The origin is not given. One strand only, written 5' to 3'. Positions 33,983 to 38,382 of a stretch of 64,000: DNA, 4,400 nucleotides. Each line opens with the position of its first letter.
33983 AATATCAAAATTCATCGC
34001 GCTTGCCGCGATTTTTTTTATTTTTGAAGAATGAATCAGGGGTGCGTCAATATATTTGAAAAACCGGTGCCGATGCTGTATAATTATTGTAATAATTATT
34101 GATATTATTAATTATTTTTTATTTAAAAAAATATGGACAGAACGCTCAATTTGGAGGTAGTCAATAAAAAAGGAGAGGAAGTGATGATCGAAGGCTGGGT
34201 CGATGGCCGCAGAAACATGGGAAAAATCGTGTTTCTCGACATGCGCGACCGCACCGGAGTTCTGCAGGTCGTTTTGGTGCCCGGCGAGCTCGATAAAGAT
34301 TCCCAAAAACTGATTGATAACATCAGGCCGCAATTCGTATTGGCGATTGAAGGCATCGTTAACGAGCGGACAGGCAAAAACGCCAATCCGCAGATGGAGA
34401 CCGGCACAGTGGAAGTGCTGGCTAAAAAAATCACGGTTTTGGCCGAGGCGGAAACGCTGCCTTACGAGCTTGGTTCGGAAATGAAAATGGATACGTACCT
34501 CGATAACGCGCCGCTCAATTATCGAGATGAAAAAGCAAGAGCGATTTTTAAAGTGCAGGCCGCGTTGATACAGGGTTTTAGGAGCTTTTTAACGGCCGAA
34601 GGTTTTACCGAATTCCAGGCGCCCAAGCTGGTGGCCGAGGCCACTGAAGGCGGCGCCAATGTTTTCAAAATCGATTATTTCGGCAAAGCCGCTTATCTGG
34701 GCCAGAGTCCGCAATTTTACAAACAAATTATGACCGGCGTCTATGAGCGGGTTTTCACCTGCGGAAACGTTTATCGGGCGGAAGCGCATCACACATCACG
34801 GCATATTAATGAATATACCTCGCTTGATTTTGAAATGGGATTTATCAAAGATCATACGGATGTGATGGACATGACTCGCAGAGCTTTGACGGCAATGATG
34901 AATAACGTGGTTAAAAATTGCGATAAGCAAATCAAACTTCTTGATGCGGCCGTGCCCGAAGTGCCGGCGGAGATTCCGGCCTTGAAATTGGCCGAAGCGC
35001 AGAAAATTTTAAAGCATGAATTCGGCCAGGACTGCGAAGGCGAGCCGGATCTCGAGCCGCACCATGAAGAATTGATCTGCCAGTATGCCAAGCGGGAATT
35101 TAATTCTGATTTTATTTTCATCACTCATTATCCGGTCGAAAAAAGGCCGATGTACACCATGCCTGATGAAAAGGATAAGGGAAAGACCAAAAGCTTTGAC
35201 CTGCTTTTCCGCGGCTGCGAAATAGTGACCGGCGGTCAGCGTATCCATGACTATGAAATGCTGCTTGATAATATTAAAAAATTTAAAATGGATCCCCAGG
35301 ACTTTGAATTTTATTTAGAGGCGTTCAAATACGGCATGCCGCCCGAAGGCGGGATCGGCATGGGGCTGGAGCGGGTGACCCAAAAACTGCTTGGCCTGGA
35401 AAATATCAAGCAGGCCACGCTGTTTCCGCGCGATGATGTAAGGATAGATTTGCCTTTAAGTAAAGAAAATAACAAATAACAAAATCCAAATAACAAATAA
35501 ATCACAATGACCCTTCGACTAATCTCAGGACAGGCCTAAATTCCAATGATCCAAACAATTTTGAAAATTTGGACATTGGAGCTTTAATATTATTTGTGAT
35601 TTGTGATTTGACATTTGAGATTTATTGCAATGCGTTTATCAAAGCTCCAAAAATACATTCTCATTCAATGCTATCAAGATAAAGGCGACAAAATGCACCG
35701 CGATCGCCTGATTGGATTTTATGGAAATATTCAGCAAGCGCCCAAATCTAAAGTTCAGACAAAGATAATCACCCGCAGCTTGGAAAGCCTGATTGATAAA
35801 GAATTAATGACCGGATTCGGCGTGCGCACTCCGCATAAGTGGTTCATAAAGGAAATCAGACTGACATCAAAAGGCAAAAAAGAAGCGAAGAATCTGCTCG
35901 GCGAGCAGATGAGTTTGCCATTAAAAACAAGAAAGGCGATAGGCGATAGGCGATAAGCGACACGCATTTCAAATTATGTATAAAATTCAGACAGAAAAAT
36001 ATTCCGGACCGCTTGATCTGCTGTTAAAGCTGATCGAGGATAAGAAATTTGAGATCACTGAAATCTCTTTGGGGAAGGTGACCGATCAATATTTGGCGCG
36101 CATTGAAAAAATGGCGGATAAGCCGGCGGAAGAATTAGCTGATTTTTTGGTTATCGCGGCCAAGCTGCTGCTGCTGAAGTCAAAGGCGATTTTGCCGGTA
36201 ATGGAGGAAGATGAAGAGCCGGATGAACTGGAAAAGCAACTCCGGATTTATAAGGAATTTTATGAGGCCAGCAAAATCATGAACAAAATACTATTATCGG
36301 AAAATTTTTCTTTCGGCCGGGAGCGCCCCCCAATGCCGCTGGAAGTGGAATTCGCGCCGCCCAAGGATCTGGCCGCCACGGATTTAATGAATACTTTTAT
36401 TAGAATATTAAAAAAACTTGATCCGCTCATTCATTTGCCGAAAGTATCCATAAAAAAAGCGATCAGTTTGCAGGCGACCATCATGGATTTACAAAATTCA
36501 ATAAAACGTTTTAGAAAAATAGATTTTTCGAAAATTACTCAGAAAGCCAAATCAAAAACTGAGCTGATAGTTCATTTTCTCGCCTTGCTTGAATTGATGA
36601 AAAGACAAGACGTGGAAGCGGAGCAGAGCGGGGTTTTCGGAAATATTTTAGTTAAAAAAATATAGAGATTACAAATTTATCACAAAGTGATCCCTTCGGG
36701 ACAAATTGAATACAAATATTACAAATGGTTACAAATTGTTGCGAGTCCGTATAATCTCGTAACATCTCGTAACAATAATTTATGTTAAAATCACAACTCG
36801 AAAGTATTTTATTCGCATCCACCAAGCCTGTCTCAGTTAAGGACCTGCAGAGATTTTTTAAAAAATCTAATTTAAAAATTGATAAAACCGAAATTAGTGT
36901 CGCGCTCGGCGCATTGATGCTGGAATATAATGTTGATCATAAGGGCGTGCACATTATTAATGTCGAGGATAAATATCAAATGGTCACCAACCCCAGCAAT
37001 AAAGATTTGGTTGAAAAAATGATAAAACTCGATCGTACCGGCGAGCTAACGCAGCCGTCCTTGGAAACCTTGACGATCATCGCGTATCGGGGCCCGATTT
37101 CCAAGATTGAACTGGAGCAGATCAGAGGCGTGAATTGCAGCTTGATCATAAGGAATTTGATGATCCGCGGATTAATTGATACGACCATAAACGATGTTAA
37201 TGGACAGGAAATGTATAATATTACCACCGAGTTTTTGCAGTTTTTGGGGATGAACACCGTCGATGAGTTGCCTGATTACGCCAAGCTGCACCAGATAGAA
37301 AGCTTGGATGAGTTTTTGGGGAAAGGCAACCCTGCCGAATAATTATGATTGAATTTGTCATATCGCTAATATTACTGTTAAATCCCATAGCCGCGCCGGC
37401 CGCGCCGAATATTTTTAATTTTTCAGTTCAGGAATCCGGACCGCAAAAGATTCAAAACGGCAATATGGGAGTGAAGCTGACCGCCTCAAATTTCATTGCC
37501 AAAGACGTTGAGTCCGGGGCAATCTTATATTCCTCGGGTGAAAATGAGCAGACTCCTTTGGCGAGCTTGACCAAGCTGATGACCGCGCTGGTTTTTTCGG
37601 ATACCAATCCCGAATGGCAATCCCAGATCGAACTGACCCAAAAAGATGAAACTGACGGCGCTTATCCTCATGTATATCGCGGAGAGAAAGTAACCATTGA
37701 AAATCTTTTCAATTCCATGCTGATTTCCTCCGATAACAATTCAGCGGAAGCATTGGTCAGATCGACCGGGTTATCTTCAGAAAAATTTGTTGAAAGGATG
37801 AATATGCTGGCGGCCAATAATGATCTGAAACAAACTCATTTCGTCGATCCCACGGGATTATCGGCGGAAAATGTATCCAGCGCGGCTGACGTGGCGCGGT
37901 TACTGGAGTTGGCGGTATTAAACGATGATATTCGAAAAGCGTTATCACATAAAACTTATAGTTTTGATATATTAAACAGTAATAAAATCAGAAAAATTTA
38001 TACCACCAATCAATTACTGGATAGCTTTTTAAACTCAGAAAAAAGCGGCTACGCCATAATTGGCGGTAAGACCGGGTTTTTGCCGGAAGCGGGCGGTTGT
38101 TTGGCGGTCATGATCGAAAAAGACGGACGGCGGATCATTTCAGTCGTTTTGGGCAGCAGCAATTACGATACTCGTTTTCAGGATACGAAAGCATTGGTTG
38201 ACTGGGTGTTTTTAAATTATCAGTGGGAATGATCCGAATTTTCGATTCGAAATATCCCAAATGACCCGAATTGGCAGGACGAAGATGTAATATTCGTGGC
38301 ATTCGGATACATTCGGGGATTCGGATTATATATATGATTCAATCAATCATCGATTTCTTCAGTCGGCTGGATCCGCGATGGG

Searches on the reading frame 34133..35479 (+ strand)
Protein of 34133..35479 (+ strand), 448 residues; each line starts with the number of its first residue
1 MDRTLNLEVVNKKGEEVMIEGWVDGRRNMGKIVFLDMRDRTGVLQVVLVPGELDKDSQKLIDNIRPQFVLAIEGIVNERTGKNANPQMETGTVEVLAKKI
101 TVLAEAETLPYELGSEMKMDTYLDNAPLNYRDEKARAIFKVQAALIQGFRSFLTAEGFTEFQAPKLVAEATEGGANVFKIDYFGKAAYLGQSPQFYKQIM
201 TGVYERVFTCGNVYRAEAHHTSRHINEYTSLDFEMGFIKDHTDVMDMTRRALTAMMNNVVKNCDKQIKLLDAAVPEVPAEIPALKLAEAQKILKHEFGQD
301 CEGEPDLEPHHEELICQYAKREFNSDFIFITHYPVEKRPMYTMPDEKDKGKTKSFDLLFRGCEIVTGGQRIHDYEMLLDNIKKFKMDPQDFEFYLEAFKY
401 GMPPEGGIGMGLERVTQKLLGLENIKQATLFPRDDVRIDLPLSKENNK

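Call 58: search_protein_families(library=pfam, proteins=[window:34133-35479:+], max_evalue=0.0001)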
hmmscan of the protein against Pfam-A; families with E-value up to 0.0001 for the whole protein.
window:34133-35479:+ (448 aa): 2 families
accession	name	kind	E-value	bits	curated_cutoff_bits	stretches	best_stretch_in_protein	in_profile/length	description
PF00152.25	tRNA-synt_2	-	3.6e-80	269.8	25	1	119-434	2-307/308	tRNA synthetases class II (D, K and N)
PF01336.31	tRNA_anti-codon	-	1.3e-14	54.3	27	1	17-103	1-75/75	OB-fold nucleic acid binding domain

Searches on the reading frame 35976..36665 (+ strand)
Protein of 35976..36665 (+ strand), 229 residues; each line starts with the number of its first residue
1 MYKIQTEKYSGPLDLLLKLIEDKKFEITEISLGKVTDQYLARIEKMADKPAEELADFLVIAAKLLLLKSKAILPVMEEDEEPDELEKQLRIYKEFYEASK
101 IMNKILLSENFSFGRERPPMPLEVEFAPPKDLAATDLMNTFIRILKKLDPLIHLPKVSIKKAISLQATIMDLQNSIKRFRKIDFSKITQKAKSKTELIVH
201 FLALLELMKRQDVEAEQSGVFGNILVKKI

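Call 58: search_protein_families(library=pfam, proteins=[window:35976-36665:+], max_evalue=0.0001)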
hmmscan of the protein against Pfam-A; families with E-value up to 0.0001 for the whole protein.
window:35976-36665:+ (229 aa): 1 family
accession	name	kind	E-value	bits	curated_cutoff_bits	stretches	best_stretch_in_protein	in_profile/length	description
PF02616.19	SMC_ScpA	-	1.3e-22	81.4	24.6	1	19-227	1-230/232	Segregation and condensation protein ScpA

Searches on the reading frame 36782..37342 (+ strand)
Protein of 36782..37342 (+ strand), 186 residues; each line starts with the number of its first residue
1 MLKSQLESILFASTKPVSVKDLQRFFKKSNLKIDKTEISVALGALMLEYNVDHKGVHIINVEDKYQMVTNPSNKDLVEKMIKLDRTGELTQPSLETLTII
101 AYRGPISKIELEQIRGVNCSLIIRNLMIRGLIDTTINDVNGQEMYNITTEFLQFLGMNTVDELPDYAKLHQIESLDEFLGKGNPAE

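Call 58: search_protein_families(library=pfam, proteins=[window:36782-37342:+], max_evalue=0.0001)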
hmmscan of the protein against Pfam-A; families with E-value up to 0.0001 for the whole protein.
window:36782-37342:+ (186 aa): 1 family
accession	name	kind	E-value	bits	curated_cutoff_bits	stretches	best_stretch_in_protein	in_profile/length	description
PF04079.22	SMC_ScpB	-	7.5e-42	143.1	27.4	1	5-165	2-159/160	Segregation and condensation complex subunit ScpB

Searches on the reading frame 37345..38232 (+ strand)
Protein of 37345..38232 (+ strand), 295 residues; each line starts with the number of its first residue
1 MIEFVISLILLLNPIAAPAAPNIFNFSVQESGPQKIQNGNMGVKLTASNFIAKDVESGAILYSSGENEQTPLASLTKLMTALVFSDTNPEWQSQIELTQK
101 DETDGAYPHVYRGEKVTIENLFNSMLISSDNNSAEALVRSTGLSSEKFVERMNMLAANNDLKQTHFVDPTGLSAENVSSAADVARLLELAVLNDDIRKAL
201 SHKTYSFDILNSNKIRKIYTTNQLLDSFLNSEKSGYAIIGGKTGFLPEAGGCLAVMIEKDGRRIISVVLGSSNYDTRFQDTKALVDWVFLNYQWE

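Call 58: search_protein_families(library=pfam, proteins=[window:37345-38232:+], max_evalue=0.0001)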
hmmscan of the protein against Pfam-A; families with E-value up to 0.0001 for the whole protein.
window:37345-38232:+ (295 aa): 3 families
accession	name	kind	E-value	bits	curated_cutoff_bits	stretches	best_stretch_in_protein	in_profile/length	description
PF00768.25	Peptidase_S11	-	8.5e-38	130.6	27.6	1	44-272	9-238/239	D-alanyl-D-alanine carboxypeptidase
PF13354.11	Beta-lactamase2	-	3.3e-15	56.5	22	1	51-269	3-213/214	Beta-lactamase enzyme family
PF02113.21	Peptidase_S13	-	4.4e-05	22.9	22.8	0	119-197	275-361/444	D-Ala-D-Ala carboxypeptidase 3 (S13) family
